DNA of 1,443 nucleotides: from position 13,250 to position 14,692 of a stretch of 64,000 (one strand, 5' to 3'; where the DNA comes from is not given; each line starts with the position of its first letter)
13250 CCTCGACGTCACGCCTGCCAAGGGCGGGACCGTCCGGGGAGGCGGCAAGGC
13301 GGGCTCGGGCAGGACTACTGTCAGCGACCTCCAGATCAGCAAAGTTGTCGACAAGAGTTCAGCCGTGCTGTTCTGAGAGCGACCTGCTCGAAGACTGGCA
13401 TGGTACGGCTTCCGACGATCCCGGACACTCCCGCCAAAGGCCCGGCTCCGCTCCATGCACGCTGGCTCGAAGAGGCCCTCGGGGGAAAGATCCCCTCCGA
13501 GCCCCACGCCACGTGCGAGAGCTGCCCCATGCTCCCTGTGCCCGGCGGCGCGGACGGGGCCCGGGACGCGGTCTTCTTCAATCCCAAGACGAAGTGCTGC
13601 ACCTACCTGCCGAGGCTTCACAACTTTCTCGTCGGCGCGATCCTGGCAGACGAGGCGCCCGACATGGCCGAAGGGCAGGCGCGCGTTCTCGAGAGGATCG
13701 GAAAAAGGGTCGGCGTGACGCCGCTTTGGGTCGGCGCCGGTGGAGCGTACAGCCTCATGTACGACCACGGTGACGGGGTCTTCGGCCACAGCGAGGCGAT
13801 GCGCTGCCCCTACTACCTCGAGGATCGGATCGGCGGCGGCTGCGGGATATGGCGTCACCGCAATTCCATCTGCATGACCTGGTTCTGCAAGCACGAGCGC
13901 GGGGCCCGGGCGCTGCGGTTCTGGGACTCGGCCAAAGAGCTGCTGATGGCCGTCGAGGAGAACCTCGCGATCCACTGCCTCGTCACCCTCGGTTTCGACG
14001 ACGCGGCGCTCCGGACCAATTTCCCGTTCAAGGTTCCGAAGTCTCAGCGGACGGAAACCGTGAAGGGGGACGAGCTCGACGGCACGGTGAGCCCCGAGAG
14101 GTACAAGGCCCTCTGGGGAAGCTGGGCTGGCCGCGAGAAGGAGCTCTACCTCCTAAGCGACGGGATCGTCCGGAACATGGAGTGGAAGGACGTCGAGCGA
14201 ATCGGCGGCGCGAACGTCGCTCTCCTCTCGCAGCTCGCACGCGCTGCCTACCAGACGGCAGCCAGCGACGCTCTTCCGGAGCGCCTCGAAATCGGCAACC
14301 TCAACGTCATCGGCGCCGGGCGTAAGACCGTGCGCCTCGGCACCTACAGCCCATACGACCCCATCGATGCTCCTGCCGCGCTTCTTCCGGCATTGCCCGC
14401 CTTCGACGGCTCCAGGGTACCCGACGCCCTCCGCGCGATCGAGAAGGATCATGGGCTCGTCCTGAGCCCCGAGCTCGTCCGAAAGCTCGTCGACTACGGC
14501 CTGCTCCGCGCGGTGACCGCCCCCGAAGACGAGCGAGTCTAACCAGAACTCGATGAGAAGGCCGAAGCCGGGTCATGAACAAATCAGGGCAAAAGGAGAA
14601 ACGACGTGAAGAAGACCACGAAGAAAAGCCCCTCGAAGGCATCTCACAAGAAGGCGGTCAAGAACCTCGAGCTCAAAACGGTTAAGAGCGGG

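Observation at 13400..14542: Two paralogous CxxCxxCC (YkgJ/FliB-like) proteins embedded in the precursor array as candidate tailoring enzymes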

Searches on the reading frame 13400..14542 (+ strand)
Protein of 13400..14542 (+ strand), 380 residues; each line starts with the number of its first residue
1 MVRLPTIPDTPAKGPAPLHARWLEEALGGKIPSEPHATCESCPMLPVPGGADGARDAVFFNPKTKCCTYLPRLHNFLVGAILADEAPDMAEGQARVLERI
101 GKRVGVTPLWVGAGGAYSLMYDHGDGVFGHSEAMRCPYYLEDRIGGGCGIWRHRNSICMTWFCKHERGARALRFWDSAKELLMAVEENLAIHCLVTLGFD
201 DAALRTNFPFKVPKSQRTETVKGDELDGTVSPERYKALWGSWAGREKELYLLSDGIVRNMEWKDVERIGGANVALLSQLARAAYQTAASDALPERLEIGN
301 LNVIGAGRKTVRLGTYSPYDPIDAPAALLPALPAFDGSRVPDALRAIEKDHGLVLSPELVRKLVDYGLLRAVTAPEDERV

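Call 5: search_protein_families(library=pfam, proteins=[window:13400-14542:+], max_evalue=0.01)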
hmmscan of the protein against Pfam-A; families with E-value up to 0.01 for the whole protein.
window:13400-14542:+ (380 aa): 0 families

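Call 6: search_protein_families(library=ncbifam, proteins=[window:13400-14542:+], max_evalue=0.1)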
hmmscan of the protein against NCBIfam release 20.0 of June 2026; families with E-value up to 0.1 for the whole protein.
window:13400-14542:+ (380 aa): 0 families

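Call 7: search_protein_families(library=pfam, proteins=[window:13400-14542:+], max_evalue=10)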
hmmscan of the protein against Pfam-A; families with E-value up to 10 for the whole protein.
window:13400-14542:+ (380 aa): 0 families

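Call 8: find_homologous_proteins(query=window:13400-14542:+, max_evalue=0.001)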
Query window:13400-14542:+ (380 aa): 219 proteins with E <= 0.001 among 8000 candidates; the best 120 are listed.
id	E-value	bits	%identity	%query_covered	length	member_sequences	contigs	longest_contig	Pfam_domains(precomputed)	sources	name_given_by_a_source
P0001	5.0e-231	785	90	100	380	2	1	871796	-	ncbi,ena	-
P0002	1.2e-224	764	88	99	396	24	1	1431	-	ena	-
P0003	5.0e-213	726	82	99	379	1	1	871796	-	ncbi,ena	-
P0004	1.1e-212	724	85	98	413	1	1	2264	-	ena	-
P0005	6.5e-198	676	77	97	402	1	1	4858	-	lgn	-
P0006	1.0e-188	645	91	79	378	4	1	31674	-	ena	-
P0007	6.0e-186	636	73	99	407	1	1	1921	-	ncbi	-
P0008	2.9e-171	588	77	88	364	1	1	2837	-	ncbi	-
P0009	3.6e-168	578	74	86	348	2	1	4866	-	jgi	-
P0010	5.1e-164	564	73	87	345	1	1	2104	-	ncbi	-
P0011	2.1e-147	509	59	99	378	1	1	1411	-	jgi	jgi:hypothetical protein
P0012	2.9e-118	413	77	63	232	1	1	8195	-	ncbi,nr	ncbi:MAG: hypothetical protein NEA02_02660, partial [Thermoanaerobaculia bacterium]|nr:hypothetical 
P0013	1.9e-103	365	48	97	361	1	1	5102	-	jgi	jgi:hypothetical protein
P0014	5.4e-101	357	44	96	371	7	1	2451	-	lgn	-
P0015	6.9e-100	353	47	93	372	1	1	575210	-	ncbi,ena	-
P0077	8.9e-85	303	40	93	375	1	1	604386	-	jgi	jgi:hypothetical protein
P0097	1.2e-81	293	43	82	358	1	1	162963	-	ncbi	ncbi:MAG: hypothetical protein U0Y68_03310 [Blastocatellia bacterium]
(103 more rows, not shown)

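Call 10: find_encoding_contigs(protein=P0001, flank=10000, max_places=3)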
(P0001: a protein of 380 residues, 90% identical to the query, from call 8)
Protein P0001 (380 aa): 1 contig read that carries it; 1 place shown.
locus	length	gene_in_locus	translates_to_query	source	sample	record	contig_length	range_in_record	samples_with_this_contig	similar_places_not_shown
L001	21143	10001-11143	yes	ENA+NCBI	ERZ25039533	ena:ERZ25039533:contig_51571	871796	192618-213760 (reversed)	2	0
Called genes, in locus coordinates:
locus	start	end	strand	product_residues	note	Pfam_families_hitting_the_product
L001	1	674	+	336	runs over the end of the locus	PF01207:Dus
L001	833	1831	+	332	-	PF13145:Rotamase_2 (faint)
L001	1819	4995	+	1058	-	PF00027:cNMP_binding, PF03412:Peptidase_C39, PF00664:ABC_membrane, PF00005:ABC_tran, PF02463:SMC_N (faint)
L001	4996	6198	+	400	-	PF25973:BSH_CzcB (faint), PF26002:Beta-barrel_AprE (weak)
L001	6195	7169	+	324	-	PF00158:Sigma54_activat, PF14532:Sigma54_activ_2, PF00004:AAA, PF07728:AAA_5 (weak), PF25601:AAA_lid_14, PF02954:HTH_8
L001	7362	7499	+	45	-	-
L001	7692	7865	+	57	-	-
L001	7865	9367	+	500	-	PF13432:TPR_16 (weak), PF14559:TPR_19, PF13844:Glyco_transf_41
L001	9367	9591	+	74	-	-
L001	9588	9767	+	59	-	-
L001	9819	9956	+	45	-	-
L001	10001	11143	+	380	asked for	-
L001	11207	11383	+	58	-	-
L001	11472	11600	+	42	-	-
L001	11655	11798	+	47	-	-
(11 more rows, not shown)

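Call 11: find_encoding_contigs(protein=P0015, flank=10000, max_places=2)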
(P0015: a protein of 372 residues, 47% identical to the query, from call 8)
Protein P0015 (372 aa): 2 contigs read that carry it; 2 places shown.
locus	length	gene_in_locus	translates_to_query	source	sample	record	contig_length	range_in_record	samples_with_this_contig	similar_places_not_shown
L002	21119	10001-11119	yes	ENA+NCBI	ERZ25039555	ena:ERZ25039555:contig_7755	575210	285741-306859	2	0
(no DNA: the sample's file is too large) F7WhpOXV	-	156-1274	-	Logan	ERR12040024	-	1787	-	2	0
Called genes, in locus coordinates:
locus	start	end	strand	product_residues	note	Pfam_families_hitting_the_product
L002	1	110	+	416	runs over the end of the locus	PF13458:Peripla_BP_6, PF13433:Peripla_BP_5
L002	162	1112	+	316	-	PF02653:BPD_transp_2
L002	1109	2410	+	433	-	PF02653:BPD_transp_2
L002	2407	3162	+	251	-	PF00005:ABC_tran, PF13304:AAA_21 (faint), PF12399:BCA_ABC_TP_C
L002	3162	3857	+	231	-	PF00005:ABC_tran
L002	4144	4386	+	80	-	-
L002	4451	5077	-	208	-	PF01923:Cob_adeno_trans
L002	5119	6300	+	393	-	PF07690:MFS_1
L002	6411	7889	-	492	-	PF01970:TctA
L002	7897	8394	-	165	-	PF07331:TctB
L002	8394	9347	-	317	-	PF03401:TctC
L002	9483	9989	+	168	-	PF12867:DinB_2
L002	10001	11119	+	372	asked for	-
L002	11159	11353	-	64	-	-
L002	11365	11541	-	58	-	-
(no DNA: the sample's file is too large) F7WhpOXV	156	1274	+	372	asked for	-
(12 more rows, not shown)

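Call 12: find_encoding_contigs(protein=P0077, flank=10000, max_places=2)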
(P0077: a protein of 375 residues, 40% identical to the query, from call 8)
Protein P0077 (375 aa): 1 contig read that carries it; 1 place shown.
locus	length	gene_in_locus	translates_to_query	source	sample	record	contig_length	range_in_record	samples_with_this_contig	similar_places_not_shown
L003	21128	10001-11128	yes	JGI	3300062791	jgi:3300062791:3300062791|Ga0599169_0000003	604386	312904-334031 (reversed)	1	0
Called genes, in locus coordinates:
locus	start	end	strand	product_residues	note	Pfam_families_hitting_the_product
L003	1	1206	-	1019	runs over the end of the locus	PF13191:AAA_16 (faint), PF00004:AAA (faint), PF01637:ATPase_2 (faint), PF05729:NACHT, PF13173:AAA_14 (faint), PF14516:AAA_35 (weak), PF20703:nSTAND1 (weak), PF13401:AAA_22 (weak), +3 more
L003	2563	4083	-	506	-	PF00370:FGGY_N, PF02782:FGGY_C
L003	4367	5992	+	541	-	PF01266:DAO, PF16901:DAO_C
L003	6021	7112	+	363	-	PF01408:GFO_IDH_MocA, PF22725:GFO_IDH_MocA_C3, PF02894:GFO_IDH_MocA_C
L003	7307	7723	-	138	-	PF03692:CxxCxxCC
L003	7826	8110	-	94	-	-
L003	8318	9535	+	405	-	-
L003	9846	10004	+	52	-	-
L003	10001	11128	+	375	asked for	-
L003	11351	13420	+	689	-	PF05378:Hydant_A_N, PF01968:Hydantoinase_A, PF19278:Hydant_A_C (weak)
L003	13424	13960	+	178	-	-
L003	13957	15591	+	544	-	PF02538:Hydantoinase_B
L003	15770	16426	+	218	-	PF00265:TK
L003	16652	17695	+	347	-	PF20208:ARPP-1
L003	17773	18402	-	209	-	-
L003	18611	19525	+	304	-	-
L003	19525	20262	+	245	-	-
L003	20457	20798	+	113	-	-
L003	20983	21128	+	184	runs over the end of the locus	PF08281:Sigma70_r4_2 (faint)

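Call 13: find_encoding_contigs(protein=P0097, flank=10000, max_places=2)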
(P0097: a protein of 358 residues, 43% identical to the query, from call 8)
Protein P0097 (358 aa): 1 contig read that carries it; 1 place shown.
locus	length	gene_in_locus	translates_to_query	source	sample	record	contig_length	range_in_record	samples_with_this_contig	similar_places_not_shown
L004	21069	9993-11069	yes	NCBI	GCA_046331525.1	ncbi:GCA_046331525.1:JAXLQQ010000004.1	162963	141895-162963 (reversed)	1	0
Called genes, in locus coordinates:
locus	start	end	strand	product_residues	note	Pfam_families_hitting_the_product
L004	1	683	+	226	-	PF12770:CHAT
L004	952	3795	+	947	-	PF13424:TPR_12 (weak), PF17874:TPR_MalT (weak), PF13424:TPR_12, PF00515:TPR_1 (weak), PF13424:TPR_12, PF00515:TPR_1 (weak), PF13424:TPR_12, PF17874:TPR_MalT, +7 more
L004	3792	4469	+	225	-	PF12770:CHAT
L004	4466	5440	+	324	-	PF14326:DUF4384 (weak)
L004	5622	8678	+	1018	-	PF00027:cNMP_binding, PF03412:Peptidase_C39, PF00664:ABC_membrane, PF00005:ABC_tran, PF02463:SMC_N (weak)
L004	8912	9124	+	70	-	-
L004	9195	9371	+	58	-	-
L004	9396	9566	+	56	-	-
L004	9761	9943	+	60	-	-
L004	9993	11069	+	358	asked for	-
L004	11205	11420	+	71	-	-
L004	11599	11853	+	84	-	-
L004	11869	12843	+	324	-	PF25917:BSH_RND, PF25919:BSH_CusB, PF25973:BSH_CzcB (weak), PF26002:Beta-barrel_AprE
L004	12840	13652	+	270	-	PF13145:Rotamase_2, PF13616:Rotamase_3, PF00639:Rotamase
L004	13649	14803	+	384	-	PF25919:BSH_CusB (faint), PF25917:BSH_RND, PF25973:BSH_CzcB, PF25989:YknX_C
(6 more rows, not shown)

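Call 20: search_protein_families(library=pfam, alignment_id=A1, max_evalue=1)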
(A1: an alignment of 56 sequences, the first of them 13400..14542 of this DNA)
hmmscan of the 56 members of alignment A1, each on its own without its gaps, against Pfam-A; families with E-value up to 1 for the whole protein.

A. member 1, window:13400-14542:+ (380 aa): 0 families

B. families by the number of members that match (of 56 scanned): 8 families
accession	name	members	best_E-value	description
PF03692.20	CxxCxxCC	19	0.0021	Putative zinc- or iron-chelating domain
PF18898.5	DUF5654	1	0.02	Family of unknown function (DUF5654)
PF08239.17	SH3_3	1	0.086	Bacterial SH3 domain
PF21960.2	RCF1-5-like_lid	1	0.15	RCF1/5-like, AAA+ ATPase lid domain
PF01246.26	Ribosomal_L24e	1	0.17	Ribosomal protein L24e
PF18557.6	NepR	1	0.2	Anti-sigma factor NepR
PF08734.17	GYD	1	0.21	GYD domain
PF00228.25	Bowman-Birk_leg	1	0.29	Bowman-Birk serine protease inhibitor family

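Call 21: search_solved_structures(query=A1, max_evalue=10, show_alignments=2)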
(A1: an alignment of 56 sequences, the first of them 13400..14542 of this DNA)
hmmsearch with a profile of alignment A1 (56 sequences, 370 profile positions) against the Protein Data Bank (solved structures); distinct sequences matched with E-value up to 10: 1.
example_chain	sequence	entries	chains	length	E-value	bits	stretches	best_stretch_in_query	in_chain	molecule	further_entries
1h7l_A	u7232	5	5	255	1.2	11.1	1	297-355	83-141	SPORE COAT POLYSACCHARIDE BIOSYNTHESIS PROTEIN SPSA | PROTEIN (SPORE COAT POLYSACCHARIDE BIOSYNTHESIS PROTEIN SPSA)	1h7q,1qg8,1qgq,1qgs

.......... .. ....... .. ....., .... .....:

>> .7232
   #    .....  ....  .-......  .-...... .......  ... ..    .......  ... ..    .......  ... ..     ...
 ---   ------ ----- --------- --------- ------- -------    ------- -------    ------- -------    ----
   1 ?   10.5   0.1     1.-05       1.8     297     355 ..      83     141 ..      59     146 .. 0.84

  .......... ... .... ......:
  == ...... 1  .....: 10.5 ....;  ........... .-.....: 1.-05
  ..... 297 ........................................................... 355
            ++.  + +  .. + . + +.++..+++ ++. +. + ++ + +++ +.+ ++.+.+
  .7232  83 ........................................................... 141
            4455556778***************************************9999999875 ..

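Call 28: find_related_loci(query=A1, collection=genome_contigs, flank=10000)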
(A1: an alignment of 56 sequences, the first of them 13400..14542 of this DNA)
Query A1 (380 aa) in genome_contigs; peptide patterns used: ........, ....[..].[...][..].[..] (x = any residue, [..] = any of these).
326 stretches matched a pattern; 259 encode a relative of the query (tblastn E <= 1e-3); the best 80 are kept; 80 distinct loci.
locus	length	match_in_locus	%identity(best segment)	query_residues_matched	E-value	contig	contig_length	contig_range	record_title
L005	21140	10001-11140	90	1-380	0e+0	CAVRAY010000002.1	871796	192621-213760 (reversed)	MAG: Thermoanaerobaculia bacterium isolate MFD04944.bin.2.108 genome assembly, contig: contig_51571, whole genome shotgu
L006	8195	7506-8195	77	2-240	1e-118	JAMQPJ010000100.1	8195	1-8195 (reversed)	MAG: Thermoanaerobaculia bacterium isolate CH5 k141_1822423, whole genome shotgun sequence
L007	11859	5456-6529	44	17-377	1e-98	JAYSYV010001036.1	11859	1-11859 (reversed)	MAG: Chloroflexota bacterium isolate GFS_13466 GFS_13466_1035, whole genome shotgun sequence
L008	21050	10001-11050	45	17-369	6e-98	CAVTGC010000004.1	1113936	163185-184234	MAG: uncultured Candidatus Rokubacteria bacterium isolate MFD09212.bin.1.136 genome assembly, contig: contig_20716, whol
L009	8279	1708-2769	47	17-376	5e-97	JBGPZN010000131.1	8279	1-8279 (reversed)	MAG: Candidatus Methylomirabilia bacterium isolate OBJ1_062018_070_24 k141_1005858_length_8279_cov_16.2128, whole genome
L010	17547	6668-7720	45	17-369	2e-95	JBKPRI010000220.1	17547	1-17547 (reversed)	MAG: Candidatus Methylomirabilota bacterium isolate GS_EKS_MAG_00053 GS_EKS_000001483720, whole genome shotgun sequence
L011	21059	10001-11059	43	17-372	2e-94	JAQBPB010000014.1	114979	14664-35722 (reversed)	MAG: Chloroflexota bacterium isolate RYN_336 scaffold_510378, whole genome shotgun sequence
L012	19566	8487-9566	44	8-369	1e-94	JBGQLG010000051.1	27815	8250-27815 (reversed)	MAG: Candidatus Methylomirabilia bacterium isolate OBJ2_061818_050_43 k141_2450684_length_27815_cov_37.5786, whole genom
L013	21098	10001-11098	45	1-369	5e-94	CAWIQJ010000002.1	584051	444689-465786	MAG: uncultured proteobacterium isolate MFD01633.bin.2.161 genome assembly, contig: contig_43670, whole genome shotgun s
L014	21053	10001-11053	44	17-369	1e-93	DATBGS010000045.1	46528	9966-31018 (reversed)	MAG TPA_asm: Ktedonobacterales bacterium isolate SMAG_U3844 k141_3650603, whole genome shotgun sequence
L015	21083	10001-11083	45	6-370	3e-93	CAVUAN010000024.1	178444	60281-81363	MAG: uncultured Acidobacteriota bacterium isolate MFD02134.bin.2.200 genome assembly, contig: contig_78421, whole genome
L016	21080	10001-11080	43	9-371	8e-93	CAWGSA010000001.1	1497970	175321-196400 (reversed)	MAG: uncultured Acidobacteriota bacterium isolate MFD06085.bin.1.160 genome assembly, contig: contig_11244, whole genome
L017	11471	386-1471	45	11-379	1e-92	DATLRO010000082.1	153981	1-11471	MAG TPA_asm: Vicinamibacterales bacterium isolate SMAG_U13906 k141_834557, whole genome shotgun sequence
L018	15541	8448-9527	42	17-378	4e-92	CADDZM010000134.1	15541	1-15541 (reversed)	Chloroflexi bacterium isolate 14 genome assembly, contig: NODE_2642_length_15541_cov_6.346179, whole genome shotgun sequ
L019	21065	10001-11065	44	11-371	6e-91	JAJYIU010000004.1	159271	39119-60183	MAG: Acidobacteria bacterium isolate DBS2-1.bin132 NODE_137_length_159271_cov_3.725299, whole genome shotgun sequence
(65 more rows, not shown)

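Call 30: predict_structure(alignment_id=A1)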
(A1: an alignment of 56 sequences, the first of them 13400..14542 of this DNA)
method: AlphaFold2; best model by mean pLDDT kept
length: 380 residues; sequences in the alignment: 56
mean_pLDDT: 87.3   pTM: 0.88
mean pLDDT of the five models: 87.3, 87.2, 87.2, 86.5, 84.9
residues with pLDDT >= 90: 242; 70-90: 93; 50-70: 27; < 50: 18
segments of 3 or more residues with pLDDT < 50: 1-11, 53-56
pLDDT, mean of each block of 10 residues (from residue 1): 35 75 97 83 73 56 85 97 96 97 96 91 85 90 73 90 88 95 98 96 89 56 87 95 98 98 98 98 94 93 89 85 91 96 98 94 93 65
secondary structure, 60 per line:
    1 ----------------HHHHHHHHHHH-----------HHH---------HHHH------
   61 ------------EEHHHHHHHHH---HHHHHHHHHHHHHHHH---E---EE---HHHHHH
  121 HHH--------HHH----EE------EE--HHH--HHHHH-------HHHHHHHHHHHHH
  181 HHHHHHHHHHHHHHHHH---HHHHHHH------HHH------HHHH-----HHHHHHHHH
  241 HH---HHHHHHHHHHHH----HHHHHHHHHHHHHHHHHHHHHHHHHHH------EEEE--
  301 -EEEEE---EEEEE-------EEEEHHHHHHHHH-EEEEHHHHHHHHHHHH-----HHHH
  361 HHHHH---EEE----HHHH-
elements in order: H17-27 H51-54 H75-83 H87-102 H115-123 H156-160 H168-197 H201-207 H223-226 H232-242 H246-257 H262-288 E295-298 E302-306 E310-314 E322-325 H326-334 E336-339 H340-351 H357-365 E369-371 H376-379

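Call 37: fold_search(model_id=the predicted structure, library=pdb)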
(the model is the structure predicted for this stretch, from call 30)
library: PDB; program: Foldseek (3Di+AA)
matches with E <= 10: 183; with E <= 0.001: 0
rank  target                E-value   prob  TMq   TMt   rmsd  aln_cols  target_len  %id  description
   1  5xq0_B                7.2e-01  0.02  0.09  0.09  21.4       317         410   12  Structural basis of kindlin-mediated integrin recognition and activation (released 2017-07-26)
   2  5ejk_H                7.6e-01  0.09  0.07  0.10  15.2       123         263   14  Crystal structure of the Rous sarcoma virus intasome (released 2016-02-17)
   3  1zvu                  9.3e-01  0.07  0.09  0.07  28.7       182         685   13  Structure of the full-length E. coli ParC subunit (released 2005-07-05)
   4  8e29_A                1.0e+00  0.06  0.11  0.07  18.1       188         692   12  Human Dis3L2 in complex with hairpin C-U12 (released 2023-03-01)
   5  5xq1_B                1.6e+00  0.02  0.10  0.09  21.4       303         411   13  Structural basis of kindlin-mediated integrin recognition and activation (released 2017-07-26)
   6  5v1v_A                1.7e+00  0.63  0.17  0.56   4.4        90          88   13  TbiB1 in Complex with the TbiA(alpha) Leader Peptide (released 2018-09-05)
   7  3uzt_A                1.8e+00  0.05  0.13  0.09  13.4       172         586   11  Structure of the C13.18 RNA Aptamer in Complex with G Protein-Coupled Receptor Kinase 2 (released 2012-07-11)
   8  5he1_A                1.9e+00  0.06  0.13  0.09  12.9       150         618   13  Human GRK2 in complex with Gbetagamma subunits and CCG224062 (released 2016-05-11)
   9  1gvh                  1.9e+00  0.04  0.12  0.12  19.0       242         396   11  The X-ray structure of ferric Escherichia coli flavohemoglobin reveals an unespected geometry of the distal heme pocket (released 2002-08-06)
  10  8a22_Ba               2.0e+00  0.09  0.09  0.13  13.4        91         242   15  Structure of the mitochondrial ribosome from Polytomella magna (released 2022-11-16)
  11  5ejk_D                2.1e+00  0.04  0.07  0.10  17.5       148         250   13  Crystal structure of the Rous sarcoma virus intasome (released 2016-02-17)
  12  5he3_A                2.1e+00  0.04  0.13  0.09  12.4       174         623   10  Bovine GRK2 in complex with Gbetagamma subunits and CCG224411 (released 2016-05-11)
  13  9d7u                  2.1e+00  0.03  0.08  0.05  21.6       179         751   14  The low pH structure (released 2025-06-25)
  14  8vpo                  2.3e+00  0.60  0.18  0.15   3.7        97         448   15  X-Ray Crystal Structure of TigE from Paramaledivibacter caminithermalis (released 2024-02-07)
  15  3pvw_A                2.4e+00  0.04  0.14  0.10  13.4       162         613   13  Bovine GRK2 in complex with Gbetagamma subunits and a selective kinase inhibitor (CMPD103A) (released 2011-06-01)
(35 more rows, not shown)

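Call 46: search_protein_families(library=ncbifam, alignment_id=A1, max_evalue=1)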
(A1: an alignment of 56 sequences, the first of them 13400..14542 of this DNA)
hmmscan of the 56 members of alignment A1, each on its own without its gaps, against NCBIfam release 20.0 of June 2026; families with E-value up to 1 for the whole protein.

A. member 1, window:13400-14542:+ (380 aa): 0 families

B. families by the number of members that match (of 56 scanned): 4 families
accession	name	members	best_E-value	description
NF002958.0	PRK03620.1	1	0.036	5-dehydro-4-deoxyglucarate dehydratase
NF009247.0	PRK12599.1-6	1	0.12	putative monovalent cation/H+ antiporter subunit F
NF000116.1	16S_rRNA_Rmt_H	1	0.15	RmtH family 16S rRNA (guanine(1405)-N(7))-methyltransferase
NF045714.1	sulf_resp_HmcC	1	0.16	sulfate respiration complex protein HmcC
